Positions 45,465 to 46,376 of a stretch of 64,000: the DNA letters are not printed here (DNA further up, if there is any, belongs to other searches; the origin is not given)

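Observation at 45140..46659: Compact three-gene operon: DNPH1-like nucleotide N-glycosidase, FGase-family hydrolase and a Cys/His-cluster protein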

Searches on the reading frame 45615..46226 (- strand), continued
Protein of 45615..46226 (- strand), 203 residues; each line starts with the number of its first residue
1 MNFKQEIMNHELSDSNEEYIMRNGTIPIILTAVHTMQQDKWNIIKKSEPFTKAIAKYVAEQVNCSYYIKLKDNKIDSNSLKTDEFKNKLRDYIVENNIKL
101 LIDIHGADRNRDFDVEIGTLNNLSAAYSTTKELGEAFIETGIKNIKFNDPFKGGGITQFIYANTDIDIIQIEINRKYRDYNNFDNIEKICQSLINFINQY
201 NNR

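Call 46: fold_search(model_id=the predicted structure, library=pdb)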
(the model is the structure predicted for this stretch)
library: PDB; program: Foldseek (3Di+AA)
matches with E <= 10: 1080; with E <= 0.001: 129
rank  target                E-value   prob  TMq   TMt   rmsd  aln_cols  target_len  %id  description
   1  3a9l_A                6.9e-07  1.00  0.64  0.62   5.5       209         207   13  Structure of Bacteriophage poly-gamma-glutamate hydrolase (released 2010-11-10)
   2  2odf_D                8.3e-07  1.00  0.62  0.51   5.7       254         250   14  The crystal structure of gene product Atu2144 from Agrobacterium tumefaciens (released 2007-01-23)
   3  21dc                  1.0e-06  1.00  0.54  0.55   5.8       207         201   12  Crystal structure of poly-gamma-glutamate hydrolase from Bacillus phage PM1 (released 2026-04-08)
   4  2q7s_A                1.1e-06  1.00  0.71  0.55   4.3       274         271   13  Crystal structure of N-formylglutamate amidohydrolase (YP_297560.1) from Ralstonia eutropha JMP134 at 2.00 A resolutio (released 2007-06-19)
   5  2odf_B                1.5e-06  1.00  0.63  0.52   5.5       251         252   14  The crystal structure of gene product Atu2144 from Agrobacterium tumefaciens (released 2007-01-23)
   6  2odf_E                1.9e-06  1.00  0.63  0.52   5.9       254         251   13  The crystal structure of gene product Atu2144 from Agrobacterium tumefaciens (released 2007-01-23)
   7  2odf_C                2.9e-06  1.00  0.63  0.52   5.4       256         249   12  The crystal structure of gene product Atu2144 from Agrobacterium tumefaciens (released 2007-01-23)
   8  2q7s_B                5.5e-06  1.00  0.70  0.53   4.9       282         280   11  Crystal structure of N-formylglutamate amidohydrolase (YP_297560.1) from Ralstonia eutropha JMP134 at 2.00 A resolutio (released 2007-06-19)
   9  2odf_A                7.5e-06  1.00  0.61  0.51   5.7       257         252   13  The crystal structure of gene product Atu2144 from Agrobacterium tumefaciens (released 2007-01-23)
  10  3k9t                  2.8e-05  1.00  0.55  0.30   4.8       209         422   12  Crystal structure of putative peptidase (NP_348812.1) from CLOSTRIDIUM ACETOBUTYLICUM at 2.37 A resolution (released 2009-11-10)
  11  4op4_A                3.0e-05  1.00  0.53  0.44   5.9       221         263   10  Crystal structure of the catalytic domain of DapE protein from V.cholerea in the Zn bound form (released 2014-04-23)
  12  3fwp_A                6.4e-05  1.00  0.45  0.38   7.7       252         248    8  X-ray structure of uridine nucleoside phosphorylease from Salmonella typhimurium complexed with phosphate and its inhi (released 2010-01-19)
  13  3occ_D                6.8e-05  1.00  0.45  0.40   6.2       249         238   12  Crystal structure of PNP with DADMEimmH from Yersinia pseudotuberculosis (released 2010-11-10)
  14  2hsw_B                6.8e-05  1.00  0.44  0.41   7.0       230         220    9  Crystal structure of the uridine phosphorylase from Salmonella typhimurium in unliganded state at 1.99A resolution (released 2007-07-24)
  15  4rn7                  8.7e-05  1.00  0.50  0.53   5.7       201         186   11  The crystal structure of N-acetylmuramoyl-L-alanine amidase from Clostridium difficile 630 (released 2014-11-05)
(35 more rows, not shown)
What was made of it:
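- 45615..46226 (-): Gene B, 203 aa: FGase/PghP-fold amidohydrolase (probably metal-dependent), substrate unknown. Foldseek hits to PghP 3a9l, FGase 2q7s and Atu2144 2odf, TM 0.62-0.71 (call 46).
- On N-formylglutamate amidohydrolase family (PF05013) - gene B: 2q7s TM 0.71, 3a9l TM 0.64, 2odf TM 0.62-0.63 (call 46).
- Closest known: N-formylglutamate amidohydrolase family. Same: Gene B has the same fold (TM 0.62-0.71, Foldseek probability 1.00, call 46).
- Checked: The fold search confirms the assignment (call 46).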

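Call 52: find_related_loci(query=A1, collection=viral_contigs, flank=5000)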
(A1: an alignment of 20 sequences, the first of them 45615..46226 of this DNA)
Query A1 (203 aa) in viral_contigs; peptide patterns used: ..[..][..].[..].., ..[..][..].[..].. (x = any residue, [..] = any of these).
52 stretches matched a pattern; 1 encode a relative of the query (tblastn E <= 1e-3); 1 distinct loci.
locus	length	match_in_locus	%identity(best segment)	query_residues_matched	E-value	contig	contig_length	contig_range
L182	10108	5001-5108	50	84-118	4e-7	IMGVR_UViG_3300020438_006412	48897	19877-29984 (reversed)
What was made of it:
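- On Poly-gamma-glutamate hydrolase PghP (PF05908) - gene B: Only one partial 35-residue hit in IMG/VR (call 52).
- Closest known: N-formylglutamate amidohydrolase family. Different: The family is essentially absent from viral contigs (call 52).
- The gene B family is essentially absent from IMG/VR (call 52).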
